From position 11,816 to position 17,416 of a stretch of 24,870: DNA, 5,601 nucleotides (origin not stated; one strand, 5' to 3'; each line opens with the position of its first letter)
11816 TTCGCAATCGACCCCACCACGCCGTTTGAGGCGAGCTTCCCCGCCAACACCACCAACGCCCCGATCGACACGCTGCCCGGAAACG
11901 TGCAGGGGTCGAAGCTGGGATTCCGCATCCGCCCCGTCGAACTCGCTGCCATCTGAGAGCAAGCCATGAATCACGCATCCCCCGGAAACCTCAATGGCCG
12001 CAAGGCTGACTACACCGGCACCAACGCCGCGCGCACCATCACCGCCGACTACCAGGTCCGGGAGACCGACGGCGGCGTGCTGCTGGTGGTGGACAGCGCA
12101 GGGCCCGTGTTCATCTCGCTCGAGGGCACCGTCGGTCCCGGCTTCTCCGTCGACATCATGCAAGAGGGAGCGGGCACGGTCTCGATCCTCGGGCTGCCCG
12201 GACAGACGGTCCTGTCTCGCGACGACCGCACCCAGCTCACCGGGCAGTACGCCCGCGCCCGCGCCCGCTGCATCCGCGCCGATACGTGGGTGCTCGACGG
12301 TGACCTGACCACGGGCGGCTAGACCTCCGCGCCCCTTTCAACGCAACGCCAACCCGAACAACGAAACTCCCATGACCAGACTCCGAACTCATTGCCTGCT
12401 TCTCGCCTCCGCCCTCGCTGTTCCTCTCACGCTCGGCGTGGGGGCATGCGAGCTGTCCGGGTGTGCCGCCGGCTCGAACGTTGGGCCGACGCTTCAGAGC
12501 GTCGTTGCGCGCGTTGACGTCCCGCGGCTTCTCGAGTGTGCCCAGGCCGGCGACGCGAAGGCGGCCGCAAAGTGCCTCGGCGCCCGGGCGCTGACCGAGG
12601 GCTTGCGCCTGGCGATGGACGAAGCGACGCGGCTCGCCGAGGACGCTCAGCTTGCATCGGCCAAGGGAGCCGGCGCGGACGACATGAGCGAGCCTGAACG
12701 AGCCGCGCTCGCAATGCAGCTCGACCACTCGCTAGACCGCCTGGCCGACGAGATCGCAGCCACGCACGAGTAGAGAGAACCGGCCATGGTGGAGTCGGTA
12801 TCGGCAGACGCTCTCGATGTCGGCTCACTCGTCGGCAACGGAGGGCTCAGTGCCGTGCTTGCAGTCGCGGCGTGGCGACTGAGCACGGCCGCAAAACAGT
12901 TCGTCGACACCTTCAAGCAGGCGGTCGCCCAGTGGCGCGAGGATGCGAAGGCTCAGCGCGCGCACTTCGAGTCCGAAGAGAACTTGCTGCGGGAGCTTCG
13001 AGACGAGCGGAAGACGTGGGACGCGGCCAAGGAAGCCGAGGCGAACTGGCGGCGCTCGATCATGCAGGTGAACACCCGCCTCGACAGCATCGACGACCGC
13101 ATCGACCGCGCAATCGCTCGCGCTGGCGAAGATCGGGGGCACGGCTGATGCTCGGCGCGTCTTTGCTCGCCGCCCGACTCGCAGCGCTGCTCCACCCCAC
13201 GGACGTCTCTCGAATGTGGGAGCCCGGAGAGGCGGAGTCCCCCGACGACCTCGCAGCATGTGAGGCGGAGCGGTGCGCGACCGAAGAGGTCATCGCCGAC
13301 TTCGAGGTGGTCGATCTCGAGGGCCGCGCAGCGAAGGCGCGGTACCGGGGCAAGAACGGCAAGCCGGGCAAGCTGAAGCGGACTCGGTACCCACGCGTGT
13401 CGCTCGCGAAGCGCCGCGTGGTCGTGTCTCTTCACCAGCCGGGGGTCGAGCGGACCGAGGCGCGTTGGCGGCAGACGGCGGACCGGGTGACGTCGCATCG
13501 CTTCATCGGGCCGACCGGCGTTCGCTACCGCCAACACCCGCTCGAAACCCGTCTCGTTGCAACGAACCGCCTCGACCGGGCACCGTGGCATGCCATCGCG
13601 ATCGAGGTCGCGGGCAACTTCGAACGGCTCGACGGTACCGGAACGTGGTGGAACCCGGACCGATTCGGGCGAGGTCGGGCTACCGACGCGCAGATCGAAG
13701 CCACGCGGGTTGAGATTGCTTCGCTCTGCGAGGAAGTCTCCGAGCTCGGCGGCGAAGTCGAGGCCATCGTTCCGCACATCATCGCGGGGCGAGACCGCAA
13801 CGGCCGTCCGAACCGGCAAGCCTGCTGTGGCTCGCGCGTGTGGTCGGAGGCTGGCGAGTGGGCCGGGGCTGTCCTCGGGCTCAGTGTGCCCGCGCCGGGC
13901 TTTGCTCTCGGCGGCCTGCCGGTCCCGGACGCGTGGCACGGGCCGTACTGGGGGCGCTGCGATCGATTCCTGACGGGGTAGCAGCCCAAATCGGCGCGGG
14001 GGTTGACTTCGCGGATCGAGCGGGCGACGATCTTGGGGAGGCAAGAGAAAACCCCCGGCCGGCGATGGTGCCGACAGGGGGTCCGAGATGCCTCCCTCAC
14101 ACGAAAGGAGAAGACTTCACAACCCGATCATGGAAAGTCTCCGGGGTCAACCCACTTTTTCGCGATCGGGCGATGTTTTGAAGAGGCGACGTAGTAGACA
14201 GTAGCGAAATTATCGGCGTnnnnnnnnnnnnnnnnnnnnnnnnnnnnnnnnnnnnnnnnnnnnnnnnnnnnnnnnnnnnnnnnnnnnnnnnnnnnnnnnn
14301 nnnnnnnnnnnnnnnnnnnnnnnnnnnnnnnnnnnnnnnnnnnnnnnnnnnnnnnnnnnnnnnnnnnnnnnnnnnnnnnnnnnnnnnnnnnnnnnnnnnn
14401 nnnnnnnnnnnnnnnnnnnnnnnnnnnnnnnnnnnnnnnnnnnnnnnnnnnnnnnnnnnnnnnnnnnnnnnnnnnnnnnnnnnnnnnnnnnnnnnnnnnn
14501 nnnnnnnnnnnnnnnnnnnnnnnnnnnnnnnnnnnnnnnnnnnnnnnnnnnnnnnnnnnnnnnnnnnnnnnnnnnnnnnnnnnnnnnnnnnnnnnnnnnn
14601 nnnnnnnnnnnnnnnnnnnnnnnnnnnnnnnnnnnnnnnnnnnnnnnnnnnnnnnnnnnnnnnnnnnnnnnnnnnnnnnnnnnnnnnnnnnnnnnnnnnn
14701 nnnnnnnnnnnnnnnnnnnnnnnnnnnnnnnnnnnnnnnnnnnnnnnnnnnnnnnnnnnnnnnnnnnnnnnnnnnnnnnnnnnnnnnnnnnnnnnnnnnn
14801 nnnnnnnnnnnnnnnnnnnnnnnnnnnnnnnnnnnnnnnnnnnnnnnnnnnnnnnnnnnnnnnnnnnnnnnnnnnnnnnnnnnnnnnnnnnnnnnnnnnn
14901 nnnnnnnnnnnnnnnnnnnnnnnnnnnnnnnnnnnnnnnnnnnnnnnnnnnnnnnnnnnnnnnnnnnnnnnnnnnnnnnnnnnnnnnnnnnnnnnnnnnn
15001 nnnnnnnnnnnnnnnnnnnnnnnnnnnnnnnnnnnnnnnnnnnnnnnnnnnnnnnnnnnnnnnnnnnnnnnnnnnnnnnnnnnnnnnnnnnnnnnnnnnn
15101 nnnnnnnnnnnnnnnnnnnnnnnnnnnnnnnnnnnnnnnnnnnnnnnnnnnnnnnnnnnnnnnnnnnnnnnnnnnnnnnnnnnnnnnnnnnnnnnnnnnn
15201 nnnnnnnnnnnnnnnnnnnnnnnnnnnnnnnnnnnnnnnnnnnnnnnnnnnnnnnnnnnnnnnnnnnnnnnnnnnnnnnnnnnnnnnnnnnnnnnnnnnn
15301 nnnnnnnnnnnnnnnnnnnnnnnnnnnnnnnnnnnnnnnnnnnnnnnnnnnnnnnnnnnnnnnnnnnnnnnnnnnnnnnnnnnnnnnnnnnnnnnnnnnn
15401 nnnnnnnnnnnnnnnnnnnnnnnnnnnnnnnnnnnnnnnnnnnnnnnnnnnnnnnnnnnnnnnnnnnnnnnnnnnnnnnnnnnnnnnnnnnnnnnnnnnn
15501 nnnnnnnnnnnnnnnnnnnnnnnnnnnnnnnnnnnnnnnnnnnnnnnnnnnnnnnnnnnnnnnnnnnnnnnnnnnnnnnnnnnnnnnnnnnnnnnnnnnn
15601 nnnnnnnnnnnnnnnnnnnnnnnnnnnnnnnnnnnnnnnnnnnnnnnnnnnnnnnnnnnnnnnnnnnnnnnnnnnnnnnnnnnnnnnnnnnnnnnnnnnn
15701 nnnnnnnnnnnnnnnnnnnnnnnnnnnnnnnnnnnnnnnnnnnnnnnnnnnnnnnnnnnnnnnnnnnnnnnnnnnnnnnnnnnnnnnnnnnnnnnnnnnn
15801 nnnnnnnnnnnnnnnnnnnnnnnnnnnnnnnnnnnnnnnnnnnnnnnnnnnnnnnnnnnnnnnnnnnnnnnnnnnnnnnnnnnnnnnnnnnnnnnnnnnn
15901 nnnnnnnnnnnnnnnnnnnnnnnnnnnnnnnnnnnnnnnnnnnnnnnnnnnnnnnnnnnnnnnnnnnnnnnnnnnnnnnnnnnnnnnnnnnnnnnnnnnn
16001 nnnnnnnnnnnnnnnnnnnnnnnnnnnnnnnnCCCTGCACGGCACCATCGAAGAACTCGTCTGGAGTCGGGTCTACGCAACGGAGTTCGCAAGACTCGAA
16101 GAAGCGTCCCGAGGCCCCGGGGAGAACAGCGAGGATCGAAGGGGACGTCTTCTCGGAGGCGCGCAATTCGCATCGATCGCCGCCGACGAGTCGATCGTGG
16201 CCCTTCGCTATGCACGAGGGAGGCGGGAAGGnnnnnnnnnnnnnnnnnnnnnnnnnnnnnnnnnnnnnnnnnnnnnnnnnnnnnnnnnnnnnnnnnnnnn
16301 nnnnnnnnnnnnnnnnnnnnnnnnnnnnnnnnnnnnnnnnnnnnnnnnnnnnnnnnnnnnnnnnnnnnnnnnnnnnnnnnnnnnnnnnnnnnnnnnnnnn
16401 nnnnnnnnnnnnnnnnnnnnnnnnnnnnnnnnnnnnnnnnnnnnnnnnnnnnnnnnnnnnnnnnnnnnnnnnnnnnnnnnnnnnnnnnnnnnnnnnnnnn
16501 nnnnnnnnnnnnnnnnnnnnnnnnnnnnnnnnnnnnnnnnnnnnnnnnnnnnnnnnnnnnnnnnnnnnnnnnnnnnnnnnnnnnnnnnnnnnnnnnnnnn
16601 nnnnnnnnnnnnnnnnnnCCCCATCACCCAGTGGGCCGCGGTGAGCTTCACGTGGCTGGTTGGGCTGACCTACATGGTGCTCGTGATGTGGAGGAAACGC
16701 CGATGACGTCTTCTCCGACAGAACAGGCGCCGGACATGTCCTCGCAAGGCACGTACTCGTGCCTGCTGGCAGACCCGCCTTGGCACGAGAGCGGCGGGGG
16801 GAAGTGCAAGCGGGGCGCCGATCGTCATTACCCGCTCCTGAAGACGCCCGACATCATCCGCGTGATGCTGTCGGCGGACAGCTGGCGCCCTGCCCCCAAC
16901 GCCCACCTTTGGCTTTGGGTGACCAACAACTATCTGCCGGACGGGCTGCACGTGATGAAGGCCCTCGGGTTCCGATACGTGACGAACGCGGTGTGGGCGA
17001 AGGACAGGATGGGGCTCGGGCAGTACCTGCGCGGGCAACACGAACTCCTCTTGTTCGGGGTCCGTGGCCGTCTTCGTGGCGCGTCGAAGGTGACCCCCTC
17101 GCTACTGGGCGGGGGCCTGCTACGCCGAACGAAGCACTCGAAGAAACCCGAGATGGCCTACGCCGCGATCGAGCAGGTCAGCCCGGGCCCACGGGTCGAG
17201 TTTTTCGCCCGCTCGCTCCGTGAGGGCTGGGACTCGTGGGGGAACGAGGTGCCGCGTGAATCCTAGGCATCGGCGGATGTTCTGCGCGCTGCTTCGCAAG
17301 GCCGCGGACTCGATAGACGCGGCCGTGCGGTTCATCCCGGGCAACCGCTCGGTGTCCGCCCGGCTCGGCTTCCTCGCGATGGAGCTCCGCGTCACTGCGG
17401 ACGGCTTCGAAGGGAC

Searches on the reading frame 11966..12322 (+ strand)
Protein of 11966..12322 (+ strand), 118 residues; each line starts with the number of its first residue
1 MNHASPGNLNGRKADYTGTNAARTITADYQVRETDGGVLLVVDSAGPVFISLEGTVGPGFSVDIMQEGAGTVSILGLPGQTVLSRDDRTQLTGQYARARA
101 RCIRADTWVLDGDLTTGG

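Call 42: search_protein_families(library=pfam, max_evalue=0.01, proteins=[window:11966-12322:+])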
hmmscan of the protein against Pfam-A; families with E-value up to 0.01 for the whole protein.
window:11966-12322:+ (118 aa): 0 families

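Call 60: search_protein_families(library=phrogs, max_evalue=0.01, proteins=[window:11966-12322:+])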
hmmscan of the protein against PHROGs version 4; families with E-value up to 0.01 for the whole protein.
window:11966-12322:+ (118 aa): 6 families
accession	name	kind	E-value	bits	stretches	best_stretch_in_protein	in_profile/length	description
phrog_21510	-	unknown function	1.3e-09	38.3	1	17-116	451-555/555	-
phrog_18179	-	head and packaging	1.8e-06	28.5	1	8-116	370-482/482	virion structural protein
phrog_21978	-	unknown function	4.4e-05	24.5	1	15-115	123-218/220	-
phrog_8295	-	head and packaging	0.00051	20.3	1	23-101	202-280/295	virion structural protein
phrog_8780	-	tail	0.00057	19.2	1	29-114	666-755/755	minor tail protein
phrog_20194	-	unknown function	0.00078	19.5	1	24-93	198-267/495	-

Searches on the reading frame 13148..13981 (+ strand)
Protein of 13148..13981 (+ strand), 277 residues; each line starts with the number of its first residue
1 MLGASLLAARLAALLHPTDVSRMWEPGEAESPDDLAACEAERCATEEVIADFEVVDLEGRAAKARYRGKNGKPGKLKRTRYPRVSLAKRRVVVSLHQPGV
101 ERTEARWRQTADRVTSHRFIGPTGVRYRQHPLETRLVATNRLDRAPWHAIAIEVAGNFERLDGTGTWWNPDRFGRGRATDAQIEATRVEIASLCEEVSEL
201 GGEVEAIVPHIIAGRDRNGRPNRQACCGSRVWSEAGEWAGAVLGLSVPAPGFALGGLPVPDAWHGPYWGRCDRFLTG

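Call 42: search_protein_families(library=pfam, max_evalue=0.01, proteins=[window:13148-13981:+])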
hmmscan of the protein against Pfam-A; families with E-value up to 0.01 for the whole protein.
window:13148-13981:+ (277 aa): 1 family
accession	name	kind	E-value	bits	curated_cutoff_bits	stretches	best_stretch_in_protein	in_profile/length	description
PF01510.30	Amidase_2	-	0.00037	21.3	26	1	106-213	33-123/131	N-acetylmuramoyl-L-alanine amidase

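Call 60: search_protein_families(library=phrogs, max_evalue=0.01, proteins=[window:13148-13981:+])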
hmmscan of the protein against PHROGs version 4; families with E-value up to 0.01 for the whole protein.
window:13148-13981:+ (277 aa): 0 families

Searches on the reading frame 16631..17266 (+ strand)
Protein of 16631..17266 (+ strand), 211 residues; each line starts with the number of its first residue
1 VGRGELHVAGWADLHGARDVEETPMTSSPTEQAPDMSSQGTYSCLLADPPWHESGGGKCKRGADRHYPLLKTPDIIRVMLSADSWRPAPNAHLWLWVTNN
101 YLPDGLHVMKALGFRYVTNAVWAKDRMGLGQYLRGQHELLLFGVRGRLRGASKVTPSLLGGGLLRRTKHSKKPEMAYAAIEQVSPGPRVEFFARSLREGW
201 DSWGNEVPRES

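Call 11: search_protein_families(library=pfam, max_evalue=0.01, proteins=[window:16631-17266:+])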
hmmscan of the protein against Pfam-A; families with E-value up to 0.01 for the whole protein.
window:16631-17266:+ (211 aa): 1 family
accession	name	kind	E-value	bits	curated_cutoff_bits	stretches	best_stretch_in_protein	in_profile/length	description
PF05063.20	MT-A70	-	3.1e-14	53.7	23.9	1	42-206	1-172/172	MT-A70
